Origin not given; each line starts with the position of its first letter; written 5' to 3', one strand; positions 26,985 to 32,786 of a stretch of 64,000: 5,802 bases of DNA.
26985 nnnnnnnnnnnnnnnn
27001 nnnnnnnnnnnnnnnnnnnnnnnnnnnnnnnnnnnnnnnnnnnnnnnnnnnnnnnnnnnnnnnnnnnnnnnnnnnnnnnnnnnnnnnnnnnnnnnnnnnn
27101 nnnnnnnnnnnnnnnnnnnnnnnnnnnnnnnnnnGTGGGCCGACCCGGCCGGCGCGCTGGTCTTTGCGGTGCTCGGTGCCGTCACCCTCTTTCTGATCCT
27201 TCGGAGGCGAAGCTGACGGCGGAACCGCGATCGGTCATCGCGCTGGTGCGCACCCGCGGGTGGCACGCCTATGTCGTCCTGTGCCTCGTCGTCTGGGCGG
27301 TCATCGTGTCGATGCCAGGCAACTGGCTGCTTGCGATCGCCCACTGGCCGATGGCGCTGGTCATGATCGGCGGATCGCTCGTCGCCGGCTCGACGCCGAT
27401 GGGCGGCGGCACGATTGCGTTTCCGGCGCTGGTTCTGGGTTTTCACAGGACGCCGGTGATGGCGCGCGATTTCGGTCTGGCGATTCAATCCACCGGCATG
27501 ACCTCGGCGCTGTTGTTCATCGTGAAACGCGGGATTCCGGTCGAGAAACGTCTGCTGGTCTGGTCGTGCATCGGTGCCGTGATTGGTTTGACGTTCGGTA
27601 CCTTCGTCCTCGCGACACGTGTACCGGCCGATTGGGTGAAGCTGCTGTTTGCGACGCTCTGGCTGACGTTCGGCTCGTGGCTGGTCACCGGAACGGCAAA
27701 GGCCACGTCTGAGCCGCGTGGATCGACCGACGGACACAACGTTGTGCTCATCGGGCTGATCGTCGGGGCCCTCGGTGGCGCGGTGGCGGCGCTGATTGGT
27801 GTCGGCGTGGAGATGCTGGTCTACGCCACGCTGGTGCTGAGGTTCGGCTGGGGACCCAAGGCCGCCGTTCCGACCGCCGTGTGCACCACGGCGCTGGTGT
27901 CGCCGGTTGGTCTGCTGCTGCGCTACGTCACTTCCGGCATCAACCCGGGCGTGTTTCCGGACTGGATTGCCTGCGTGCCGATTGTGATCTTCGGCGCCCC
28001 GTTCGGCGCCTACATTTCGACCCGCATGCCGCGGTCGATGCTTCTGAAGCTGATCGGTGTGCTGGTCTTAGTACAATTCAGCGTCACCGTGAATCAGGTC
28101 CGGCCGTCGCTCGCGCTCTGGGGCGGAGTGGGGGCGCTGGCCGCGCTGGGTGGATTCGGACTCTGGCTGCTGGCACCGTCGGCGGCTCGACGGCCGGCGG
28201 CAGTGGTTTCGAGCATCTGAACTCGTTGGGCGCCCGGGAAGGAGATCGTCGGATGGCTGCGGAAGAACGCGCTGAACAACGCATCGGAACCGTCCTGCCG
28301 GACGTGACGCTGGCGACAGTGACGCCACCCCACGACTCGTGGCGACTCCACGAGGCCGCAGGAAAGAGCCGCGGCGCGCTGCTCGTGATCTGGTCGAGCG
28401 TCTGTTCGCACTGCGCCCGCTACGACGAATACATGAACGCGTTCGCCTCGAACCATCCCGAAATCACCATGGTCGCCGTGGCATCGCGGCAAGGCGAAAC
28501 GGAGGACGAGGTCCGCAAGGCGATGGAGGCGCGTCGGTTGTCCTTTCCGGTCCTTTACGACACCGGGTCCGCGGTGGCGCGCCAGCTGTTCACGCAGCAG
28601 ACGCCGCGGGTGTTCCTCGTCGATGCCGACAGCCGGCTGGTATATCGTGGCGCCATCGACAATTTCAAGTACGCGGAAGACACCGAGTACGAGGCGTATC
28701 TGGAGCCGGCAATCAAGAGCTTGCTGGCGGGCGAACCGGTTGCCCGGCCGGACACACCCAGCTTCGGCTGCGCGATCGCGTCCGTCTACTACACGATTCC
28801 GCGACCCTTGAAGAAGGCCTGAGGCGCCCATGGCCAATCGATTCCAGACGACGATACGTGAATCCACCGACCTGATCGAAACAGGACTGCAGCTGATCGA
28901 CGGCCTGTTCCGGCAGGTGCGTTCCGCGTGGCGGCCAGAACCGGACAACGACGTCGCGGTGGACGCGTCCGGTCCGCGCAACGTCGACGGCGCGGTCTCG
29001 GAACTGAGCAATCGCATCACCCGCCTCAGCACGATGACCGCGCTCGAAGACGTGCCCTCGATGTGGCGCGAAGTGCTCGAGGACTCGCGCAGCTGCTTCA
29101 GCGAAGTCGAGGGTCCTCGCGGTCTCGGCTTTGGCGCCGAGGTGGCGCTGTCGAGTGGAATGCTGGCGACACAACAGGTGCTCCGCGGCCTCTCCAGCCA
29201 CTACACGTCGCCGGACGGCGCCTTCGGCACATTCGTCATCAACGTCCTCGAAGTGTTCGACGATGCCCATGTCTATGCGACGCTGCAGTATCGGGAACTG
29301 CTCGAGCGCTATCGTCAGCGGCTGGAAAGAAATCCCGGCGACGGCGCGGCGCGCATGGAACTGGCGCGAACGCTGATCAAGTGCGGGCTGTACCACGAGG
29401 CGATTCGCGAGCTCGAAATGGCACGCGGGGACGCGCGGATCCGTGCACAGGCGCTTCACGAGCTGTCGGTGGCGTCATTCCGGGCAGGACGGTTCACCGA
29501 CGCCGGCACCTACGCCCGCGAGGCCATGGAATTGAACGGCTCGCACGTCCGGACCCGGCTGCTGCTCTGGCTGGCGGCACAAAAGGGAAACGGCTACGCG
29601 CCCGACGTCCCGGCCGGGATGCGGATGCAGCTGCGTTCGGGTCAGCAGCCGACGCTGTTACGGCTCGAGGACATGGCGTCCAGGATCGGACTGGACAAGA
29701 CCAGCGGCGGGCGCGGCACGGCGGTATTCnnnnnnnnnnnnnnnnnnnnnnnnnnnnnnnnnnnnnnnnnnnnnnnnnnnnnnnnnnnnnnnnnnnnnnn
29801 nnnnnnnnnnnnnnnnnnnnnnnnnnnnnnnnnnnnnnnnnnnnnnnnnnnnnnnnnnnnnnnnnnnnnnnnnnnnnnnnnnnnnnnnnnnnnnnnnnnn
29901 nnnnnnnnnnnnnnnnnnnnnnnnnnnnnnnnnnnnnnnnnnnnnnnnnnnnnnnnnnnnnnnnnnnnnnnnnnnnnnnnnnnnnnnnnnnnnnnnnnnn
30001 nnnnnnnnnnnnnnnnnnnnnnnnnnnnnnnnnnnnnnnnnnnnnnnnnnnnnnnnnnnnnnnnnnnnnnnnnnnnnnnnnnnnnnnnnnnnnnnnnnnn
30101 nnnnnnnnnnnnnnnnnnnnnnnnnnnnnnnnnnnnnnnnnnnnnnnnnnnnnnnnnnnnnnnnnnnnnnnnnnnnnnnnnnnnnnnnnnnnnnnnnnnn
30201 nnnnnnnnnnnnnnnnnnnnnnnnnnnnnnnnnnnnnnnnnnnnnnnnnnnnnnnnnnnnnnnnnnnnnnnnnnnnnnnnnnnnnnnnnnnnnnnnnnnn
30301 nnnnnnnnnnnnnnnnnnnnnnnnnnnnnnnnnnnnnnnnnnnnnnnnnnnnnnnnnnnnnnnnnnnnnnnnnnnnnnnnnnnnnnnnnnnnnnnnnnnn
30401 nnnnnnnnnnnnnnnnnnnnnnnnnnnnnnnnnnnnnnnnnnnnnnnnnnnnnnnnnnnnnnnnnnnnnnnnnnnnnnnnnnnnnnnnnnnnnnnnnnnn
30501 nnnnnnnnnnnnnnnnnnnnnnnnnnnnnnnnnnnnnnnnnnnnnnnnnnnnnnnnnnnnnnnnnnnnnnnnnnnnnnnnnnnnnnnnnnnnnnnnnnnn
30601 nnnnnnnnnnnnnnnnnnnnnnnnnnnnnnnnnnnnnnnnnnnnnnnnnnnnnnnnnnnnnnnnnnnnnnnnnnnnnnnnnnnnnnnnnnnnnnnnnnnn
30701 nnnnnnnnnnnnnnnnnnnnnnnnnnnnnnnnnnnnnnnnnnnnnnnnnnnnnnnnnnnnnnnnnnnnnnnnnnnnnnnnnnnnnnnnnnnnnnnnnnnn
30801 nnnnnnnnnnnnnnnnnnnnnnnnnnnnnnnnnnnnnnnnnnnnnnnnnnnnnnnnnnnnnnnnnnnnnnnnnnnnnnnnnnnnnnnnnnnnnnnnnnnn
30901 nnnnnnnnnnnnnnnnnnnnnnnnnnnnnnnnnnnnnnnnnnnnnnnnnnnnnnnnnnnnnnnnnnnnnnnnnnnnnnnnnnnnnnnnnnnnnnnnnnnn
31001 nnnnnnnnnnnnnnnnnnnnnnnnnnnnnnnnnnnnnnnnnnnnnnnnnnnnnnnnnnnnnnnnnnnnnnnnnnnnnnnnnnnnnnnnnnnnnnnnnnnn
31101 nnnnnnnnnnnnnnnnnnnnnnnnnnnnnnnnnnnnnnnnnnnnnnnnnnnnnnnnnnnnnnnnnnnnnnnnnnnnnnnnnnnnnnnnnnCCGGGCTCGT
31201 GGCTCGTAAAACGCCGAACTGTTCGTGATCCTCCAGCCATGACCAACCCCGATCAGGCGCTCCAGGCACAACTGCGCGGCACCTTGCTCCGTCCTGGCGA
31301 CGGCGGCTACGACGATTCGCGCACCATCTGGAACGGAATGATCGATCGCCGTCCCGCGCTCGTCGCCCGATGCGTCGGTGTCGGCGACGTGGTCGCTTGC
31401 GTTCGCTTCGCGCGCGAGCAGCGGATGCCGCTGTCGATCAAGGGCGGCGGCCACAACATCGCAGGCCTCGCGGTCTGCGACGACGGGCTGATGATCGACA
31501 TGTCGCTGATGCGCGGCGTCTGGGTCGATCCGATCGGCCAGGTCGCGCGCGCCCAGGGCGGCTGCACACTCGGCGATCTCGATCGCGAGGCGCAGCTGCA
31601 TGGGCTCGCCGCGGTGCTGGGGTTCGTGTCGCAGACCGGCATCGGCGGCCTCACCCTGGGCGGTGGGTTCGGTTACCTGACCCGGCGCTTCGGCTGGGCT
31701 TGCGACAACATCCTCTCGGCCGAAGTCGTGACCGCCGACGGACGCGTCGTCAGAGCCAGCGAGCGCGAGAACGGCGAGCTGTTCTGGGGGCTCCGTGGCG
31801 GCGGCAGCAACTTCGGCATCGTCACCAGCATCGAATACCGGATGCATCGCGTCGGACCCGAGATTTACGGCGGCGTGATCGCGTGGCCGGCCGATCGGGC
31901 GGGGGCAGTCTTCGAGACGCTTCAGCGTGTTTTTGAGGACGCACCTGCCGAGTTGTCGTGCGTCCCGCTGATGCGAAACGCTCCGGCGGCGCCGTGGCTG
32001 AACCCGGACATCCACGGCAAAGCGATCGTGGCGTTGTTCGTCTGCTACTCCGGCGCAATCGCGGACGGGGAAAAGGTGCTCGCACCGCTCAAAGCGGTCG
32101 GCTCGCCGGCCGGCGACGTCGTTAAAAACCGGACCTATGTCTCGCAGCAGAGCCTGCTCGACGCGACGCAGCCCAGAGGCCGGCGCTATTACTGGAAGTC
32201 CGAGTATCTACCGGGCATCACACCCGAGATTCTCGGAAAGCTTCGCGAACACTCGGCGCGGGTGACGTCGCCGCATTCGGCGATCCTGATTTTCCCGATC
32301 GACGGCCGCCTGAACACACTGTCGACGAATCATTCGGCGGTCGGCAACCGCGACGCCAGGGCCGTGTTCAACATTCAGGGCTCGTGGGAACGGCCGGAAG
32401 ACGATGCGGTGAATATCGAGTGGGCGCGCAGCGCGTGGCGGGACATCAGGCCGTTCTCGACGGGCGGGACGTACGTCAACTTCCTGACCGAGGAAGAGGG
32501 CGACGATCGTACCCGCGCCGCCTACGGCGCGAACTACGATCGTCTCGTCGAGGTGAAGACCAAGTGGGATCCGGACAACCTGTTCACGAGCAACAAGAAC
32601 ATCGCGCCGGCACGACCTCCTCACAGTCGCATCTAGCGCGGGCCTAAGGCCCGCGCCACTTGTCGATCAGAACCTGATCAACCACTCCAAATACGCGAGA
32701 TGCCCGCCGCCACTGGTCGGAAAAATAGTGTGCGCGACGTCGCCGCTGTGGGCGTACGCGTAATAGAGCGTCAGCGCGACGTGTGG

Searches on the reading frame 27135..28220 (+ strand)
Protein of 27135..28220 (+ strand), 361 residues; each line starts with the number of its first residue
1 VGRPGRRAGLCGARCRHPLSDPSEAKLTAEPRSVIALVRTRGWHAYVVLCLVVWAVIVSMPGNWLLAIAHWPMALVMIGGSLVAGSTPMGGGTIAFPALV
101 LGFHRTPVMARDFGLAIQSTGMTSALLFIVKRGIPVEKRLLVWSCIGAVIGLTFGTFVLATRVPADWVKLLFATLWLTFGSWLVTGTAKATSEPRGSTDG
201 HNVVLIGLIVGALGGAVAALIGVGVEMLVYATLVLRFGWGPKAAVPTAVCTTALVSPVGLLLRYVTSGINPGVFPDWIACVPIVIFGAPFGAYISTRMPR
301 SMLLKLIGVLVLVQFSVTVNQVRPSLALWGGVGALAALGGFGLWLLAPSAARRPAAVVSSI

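Call 7: search_protein_families(library=pfam, proteins=[window:27135-28220:+], max_evalue=0.01)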
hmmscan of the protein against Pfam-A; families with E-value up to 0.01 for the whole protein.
window:27135-28220:+ (361 aa): 1 family
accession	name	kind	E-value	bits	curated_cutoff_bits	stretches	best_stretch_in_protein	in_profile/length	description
PF01925.25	TauE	-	4.5e-22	79.3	32.6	1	74-313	2-232/237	Sulfite exporter TauE/SafE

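Call 10: search_protein_families(library=ncbifam, proteins=[window:27135-28220:+], max_evalue=0.01)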
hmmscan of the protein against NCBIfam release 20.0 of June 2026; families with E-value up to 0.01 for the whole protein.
window:27135-28220:+ (361 aa): 0 families

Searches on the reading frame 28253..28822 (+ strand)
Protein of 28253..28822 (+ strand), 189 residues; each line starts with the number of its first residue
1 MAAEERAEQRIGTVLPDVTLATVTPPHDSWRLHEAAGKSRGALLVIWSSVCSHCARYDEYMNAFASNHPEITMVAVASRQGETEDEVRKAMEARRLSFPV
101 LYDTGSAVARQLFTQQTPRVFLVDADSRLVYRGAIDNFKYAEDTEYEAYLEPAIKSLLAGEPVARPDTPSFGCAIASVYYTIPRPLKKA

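Call 7: search_protein_families(library=pfam, proteins=[window:28253-28822:+], max_evalue=0.01)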
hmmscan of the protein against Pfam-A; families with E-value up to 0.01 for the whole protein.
window:28253-28822:+ (189 aa): 5 families
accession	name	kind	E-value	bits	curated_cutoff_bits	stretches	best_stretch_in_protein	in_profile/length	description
PF08534.16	Redoxin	-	1.1e-12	48.4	26.6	1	12-148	3-146/148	Redoxin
PF00578.27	AhpC-TSA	-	3.8e-09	37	26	1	11-131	1-123/124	AhpC/TSA family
PF13905.12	Thioredoxin_8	-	0.00011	22.9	27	1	43-127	5-92/94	Thioredoxin-like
PF13098.12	Thioredoxin_2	-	0.00031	21.5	27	1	35-136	1-96/104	Thioredoxin-like domain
PF20029.6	DUF6436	-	0.003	17.7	27.3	1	35-173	16-129/133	Domain of unknown function (DUF6436)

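Call 10: search_protein_families(library=ncbifam, proteins=[window:28253-28822:+], max_evalue=0.01)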
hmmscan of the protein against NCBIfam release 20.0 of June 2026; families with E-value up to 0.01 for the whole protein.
window:28253-28822:+ (189 aa): 5 families
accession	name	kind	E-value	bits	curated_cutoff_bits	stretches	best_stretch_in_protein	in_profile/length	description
NF002854.0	PRK03147.1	subfamily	1.9e-10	40.9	170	1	4-130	31-153/176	thiol-disulfide oxidoreductase ResA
NF041202.1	StoA_CxxC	exception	7.1e-05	22.7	210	1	40-129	53-144/163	endospore biogenesis thiol-disulfide oxidoreductase StoA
TIGR00385.1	dsbE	subfamily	0.00034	20.2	123.15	1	34-137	58-158/173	DsbE family thiol:disulfide interchange protein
NF011941.0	PRK15412.1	equivalog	0.00075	19.1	359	1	11-137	41-163/185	thiol:disulfide interchange protein DsbE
TIGR02738.1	TrbB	equivalog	0.0021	17.7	132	1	39-132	50-134/153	type-F conjugative transfer system pilin assembly thiol-disulfide isomerase TrbB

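Call 38: search_solved_structures(query=window:28253-28822:+, max_evalue=0.01, show_alignments=2)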
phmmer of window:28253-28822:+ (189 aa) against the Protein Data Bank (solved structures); distinct sequences matched with E-value up to 0.01: 17.
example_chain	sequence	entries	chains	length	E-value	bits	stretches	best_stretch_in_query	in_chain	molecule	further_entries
2ywi_A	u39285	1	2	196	2.7e-10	43.4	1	39-175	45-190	Hypothetical conserved protein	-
3u5r_E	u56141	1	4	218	2.5e-09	40.2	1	38-175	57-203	uncharacterized protein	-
2cvb_A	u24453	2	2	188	3.6e-07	33.2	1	87-175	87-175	probable thiol-disulfide isomerase/thioredoxin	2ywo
4nmu_A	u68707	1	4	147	4.6e-07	32.9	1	35-132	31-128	Thiol-disulfide oxidoreductase ResA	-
3c73_A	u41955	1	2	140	1.5e-06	31.2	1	34-130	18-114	Thiol-disulfide oxidoreductase resA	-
3c71_A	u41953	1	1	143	2.1e-06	30.7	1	33-130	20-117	Thiol-disulfide oxidoreductase resA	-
5um7_A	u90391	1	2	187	2.7e-05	27.1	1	39-129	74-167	Thioredoxin signature protein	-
2h1b_A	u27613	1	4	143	2.9e-05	27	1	33-130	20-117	Thiol-disulfide oxidoreductase resA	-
1st9_A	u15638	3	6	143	4e-05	26.6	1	33-130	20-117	Thiol-disulfide oxidoreductase resA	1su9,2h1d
2f9s_A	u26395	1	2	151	4.5e-05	26.4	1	34-130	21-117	Thiol-disulfide oxidoreductase resA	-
2m72_A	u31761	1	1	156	0.0004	23.3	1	32-132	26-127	Uncharacterized thioredoxin-like protein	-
2h19_A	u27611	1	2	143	0.00069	22.5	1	34-130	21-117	Thiol-disulfide oxidoreductase resA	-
2h1a_A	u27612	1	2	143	0.00072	22.4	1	34-130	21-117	Thiol-disulfide oxidoreductase resA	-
3erw_A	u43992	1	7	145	0.0011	21.9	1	37-125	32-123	Sporulation thiol-disulfide oxidoreductase A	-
2yp6_A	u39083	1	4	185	0.0011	21.9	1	11-137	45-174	THIOREDOXIN FAMILY PROTEIN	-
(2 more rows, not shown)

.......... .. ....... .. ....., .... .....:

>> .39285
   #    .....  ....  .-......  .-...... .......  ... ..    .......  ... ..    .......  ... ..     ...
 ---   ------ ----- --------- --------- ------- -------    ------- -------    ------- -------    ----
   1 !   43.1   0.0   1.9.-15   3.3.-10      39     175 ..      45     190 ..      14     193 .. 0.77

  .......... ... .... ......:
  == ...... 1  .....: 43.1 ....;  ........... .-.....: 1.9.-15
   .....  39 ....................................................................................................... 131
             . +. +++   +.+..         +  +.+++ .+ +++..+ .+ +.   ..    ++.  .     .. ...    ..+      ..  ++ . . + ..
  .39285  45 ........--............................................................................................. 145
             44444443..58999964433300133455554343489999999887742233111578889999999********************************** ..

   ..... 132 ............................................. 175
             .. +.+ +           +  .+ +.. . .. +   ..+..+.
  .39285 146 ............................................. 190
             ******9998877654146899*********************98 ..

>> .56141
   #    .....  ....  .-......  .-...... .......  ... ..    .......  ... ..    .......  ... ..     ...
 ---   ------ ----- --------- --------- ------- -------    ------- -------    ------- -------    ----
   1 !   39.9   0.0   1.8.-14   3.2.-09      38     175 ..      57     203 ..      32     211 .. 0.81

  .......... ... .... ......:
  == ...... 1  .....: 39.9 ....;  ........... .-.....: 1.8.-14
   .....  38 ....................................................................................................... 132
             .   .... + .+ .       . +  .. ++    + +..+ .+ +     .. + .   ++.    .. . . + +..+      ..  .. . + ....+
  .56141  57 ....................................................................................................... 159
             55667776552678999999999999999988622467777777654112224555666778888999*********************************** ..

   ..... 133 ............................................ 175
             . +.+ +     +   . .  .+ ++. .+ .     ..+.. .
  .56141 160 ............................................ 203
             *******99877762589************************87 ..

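Call 89: search_protein_families(library=padloc, proteins=[window:28253-28822:+], max_evalue=0.001)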
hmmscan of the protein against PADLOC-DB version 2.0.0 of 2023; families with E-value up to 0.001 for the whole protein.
window:28253-28822:+ (189 aa): 0 families

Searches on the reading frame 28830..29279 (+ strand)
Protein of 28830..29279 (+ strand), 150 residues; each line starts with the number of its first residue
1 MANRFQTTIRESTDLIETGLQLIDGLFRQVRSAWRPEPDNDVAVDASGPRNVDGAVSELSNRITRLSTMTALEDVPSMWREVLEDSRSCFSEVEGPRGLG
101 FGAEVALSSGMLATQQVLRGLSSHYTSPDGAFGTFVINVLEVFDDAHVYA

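Call 79: search_protein_representatives(alignment_id=A5)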
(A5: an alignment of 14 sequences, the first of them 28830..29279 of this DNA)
Query: 14 sequences, 159 profile positions. Proteins with E-value up to 0.001 (for the whole library): 113; up to 1e-10: 87; up to 1e-30: 35. The best 113 are listed.
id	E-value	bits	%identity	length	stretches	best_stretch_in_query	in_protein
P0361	3.8e-58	212.1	-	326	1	1-159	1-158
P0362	1.0e-56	207.5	-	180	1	6-159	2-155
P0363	8.7e-52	191.4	-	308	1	1-159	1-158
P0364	5.8e-50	185.5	-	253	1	1-159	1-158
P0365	2.9e-47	176.8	-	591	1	1-159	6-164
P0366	1.1e-45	171.6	-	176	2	14-141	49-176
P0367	6.7e-44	165.8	-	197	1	5-159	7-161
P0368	3.5e-43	163.5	-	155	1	26-156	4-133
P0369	4.9e-43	163.0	-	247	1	12-156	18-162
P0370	2.5e-42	160.7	-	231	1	14-158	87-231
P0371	4.8e-41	156.5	-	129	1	22-149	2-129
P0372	5.1e-41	156.4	-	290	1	1-159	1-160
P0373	1.8e-40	154.7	-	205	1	22-159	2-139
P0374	5.0e-39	150.0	-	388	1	4-159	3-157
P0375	6.4e-39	149.6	-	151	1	5-144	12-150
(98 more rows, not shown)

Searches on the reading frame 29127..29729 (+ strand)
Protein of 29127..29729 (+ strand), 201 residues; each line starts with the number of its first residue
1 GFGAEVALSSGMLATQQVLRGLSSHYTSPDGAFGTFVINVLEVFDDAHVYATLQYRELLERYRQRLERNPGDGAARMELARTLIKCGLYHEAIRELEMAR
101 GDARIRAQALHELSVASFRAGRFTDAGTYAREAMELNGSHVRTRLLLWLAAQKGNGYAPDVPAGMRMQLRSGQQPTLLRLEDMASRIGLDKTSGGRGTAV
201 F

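Call 33: find_related_loci(query=A2, collection=metagenome_contigs, flank=8000)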
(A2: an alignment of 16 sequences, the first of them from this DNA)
Query A2 (201 aa) in metagenome_contigs; peptide patterns used: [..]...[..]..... (x = any residue, [..] = any of these).
189 stretches matched a pattern; 129 encode a relative of the query (tblastn E <= 1e-3); the best 80 are kept; 80 distinct loci.
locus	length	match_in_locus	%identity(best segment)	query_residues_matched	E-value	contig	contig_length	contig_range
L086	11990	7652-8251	79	2-201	9e-105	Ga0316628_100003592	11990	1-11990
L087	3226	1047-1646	78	2-201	3e-106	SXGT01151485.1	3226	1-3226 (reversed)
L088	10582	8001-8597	75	2-201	1e-99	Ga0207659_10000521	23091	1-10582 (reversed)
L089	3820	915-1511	75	2-201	5e-100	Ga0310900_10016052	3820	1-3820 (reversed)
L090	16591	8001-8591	48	5-201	2e-54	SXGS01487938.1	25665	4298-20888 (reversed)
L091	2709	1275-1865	47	5-201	7e-54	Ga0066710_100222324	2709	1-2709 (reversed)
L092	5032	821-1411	44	5-201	2e-53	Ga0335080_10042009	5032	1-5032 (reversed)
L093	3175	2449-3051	46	1-201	6e-53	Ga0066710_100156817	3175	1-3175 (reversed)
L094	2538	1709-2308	46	2-201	2e-52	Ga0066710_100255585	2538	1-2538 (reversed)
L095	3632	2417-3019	46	1-201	4e-52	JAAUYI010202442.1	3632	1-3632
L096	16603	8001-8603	45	1-201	5e-52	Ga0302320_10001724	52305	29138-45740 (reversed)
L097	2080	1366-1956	44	5-201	1e-52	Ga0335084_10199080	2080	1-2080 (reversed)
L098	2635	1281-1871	45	5-201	3e-52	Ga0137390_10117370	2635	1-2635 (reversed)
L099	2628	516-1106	46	5-201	4e-52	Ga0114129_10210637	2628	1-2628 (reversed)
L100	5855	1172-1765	45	5-201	3e-51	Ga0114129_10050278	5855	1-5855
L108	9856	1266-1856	44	5-201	5e-49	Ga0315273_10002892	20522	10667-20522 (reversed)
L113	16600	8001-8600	44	2-201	3e-48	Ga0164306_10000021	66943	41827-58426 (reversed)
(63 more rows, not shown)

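Call 55: search_protein_families(library=ncbifam, proteins=[L113:13410-13727:+, L108:5884-7200:-], max_evalue=0.001)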
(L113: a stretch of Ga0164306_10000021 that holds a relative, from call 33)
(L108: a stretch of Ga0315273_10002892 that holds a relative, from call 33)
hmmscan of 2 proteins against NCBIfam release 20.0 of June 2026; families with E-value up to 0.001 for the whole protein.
L113:13410-13727:+ (105 aa): 8 families
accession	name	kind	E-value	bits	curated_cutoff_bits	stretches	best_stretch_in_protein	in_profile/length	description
NF033556.1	MerTP_fusion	equivalog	9.8e-10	38.3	180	1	37-104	118-185/186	mercuric transport protein MerTP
NF041115.1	UxxU_metal_bind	equivalog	4.4e-08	33.2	95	1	36-103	1-68/74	metal-binding (seleno)protein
NF033795.1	chaper_CopZ_Bs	exception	2.7e-07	30.6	91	1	44-104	5-65/66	copper chaperone CopZ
TIGR02052.1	MerP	equivalog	1.2e-06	28.9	92.55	1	30-102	14-86/92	mercury resistance system periplasmic binding protein MerP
NF033794.2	chaper_CopZ_Eh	exception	1.3e-05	25.3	95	1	43-103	4-64/68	copper chaperone CopZ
TIGR00003.1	TIGR00003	subfamily_domain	6.1e-05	23.2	62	1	42-104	3-65/66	copper ion binding protein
NF010311.1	PRK13748.1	subfamily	0.00013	20.9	600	1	43-103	3-62/560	mercury(II) reductase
NF008262.1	PRK11033.1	equivalog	0.00059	18.4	1005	1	36-104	38-104/731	zinc/cadmium/mercury/lead-transporting ATPase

L108:5884-7200:- (438 aa): 4 families
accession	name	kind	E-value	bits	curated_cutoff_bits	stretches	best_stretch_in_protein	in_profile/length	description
NF002505.0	PRK01862.1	equivalog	5.3e-61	207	482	1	13-423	23-437/577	ClcB-like voltage-gated chloride channel protein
NF003640.0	PRK05277.1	equivalog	1.4e-47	162.5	350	1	12-418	31-447/471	H(+)/Cl(-) exchange transporter ClcA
NF002437.0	PRK01610.1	equivalog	3.8e-37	128.4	425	1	12-415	14-422/429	voltage-gated ClC-type chloride channel ClcB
NF002971.0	PRK03655.1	equivalog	3.4e-07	29.9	312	1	16-381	14-375/414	ion channel protein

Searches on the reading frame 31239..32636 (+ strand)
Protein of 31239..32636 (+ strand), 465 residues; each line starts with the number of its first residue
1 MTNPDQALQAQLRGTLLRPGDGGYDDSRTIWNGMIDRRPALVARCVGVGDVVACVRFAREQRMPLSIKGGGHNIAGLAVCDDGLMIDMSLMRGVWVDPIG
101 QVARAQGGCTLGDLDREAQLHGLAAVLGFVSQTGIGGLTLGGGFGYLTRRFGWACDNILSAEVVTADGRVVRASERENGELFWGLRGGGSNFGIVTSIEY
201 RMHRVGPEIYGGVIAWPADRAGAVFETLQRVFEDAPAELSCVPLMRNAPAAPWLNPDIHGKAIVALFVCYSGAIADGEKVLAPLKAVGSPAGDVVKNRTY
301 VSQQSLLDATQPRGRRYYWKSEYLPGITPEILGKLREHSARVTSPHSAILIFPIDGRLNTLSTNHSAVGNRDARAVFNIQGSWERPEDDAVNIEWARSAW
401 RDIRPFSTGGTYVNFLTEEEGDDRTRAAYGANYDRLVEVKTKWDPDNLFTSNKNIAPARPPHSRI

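Call 7: search_protein_families(library=pfam, proteins=[window:31239-32636:+], max_evalue=0.01)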
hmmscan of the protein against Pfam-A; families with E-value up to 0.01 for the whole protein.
window:31239-32636:+ (465 aa): 2 families
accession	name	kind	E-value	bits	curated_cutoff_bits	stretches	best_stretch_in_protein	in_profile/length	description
PF01565.28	FAD_binding_4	-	4e-33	114.5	26.4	1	39-174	1-139/139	FAD binding domain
PF08031.17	BBE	-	5.6e-16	58.7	20.6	1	411-455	1-44/45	Berberine and berberine like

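Call 10: search_protein_families(library=ncbifam, proteins=[window:31239-32636:+], max_evalue=0.01)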
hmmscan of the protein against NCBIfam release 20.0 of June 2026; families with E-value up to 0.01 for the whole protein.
window:31239-32636:+ (465 aa): 8 families
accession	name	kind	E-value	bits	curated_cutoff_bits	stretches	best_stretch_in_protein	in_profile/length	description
NF041226.1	BagK_FevA1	equivalog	6.8e-62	209.4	800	1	6-458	8-450/453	bagremycin/ferroverdin biosynthesis FAD-dependent oxygenase BagK/FevA1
NF041227.1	BagG_FevA2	exception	1.1e-61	208.9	850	1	7-458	14-454/455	bagremycin/ferroverdin biosynthesis FAD-dependent oxygenase BagG/FevA2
TIGR01679.1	bact_FAD_ox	subfamily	1.6e-10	40.5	292.25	1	31-199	4-169/419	FAD-linked oxidoreductase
TIGR01678.1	FAD_lactone_ox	subfamily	1.1e-08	34.5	396.8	1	38-198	14-174/438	sugar 1,4-lactone oxidase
TIGR00387.1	glcD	equivalog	1.1e-07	31.1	567.9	1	51-176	10-139/413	glycolate oxidase subunit GlcD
NF008408.0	PRK11230.1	equivalog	7.9e-06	24.6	897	1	38-171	55-192/499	glycolate oxidase subunit GlcD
NF053785.1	DcplphribOxDprE1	equivalog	4.5e-05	22.8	500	1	46-206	22-184/449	decaprenylphosphoryl-beta-D-ribose oxidase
NF049975.1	2HglutDHaseYdiJ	equivalog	0.003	15.3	1350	1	50-179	63-198/1018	D-2-hydroxyglutarate dehydrogenase YdiJ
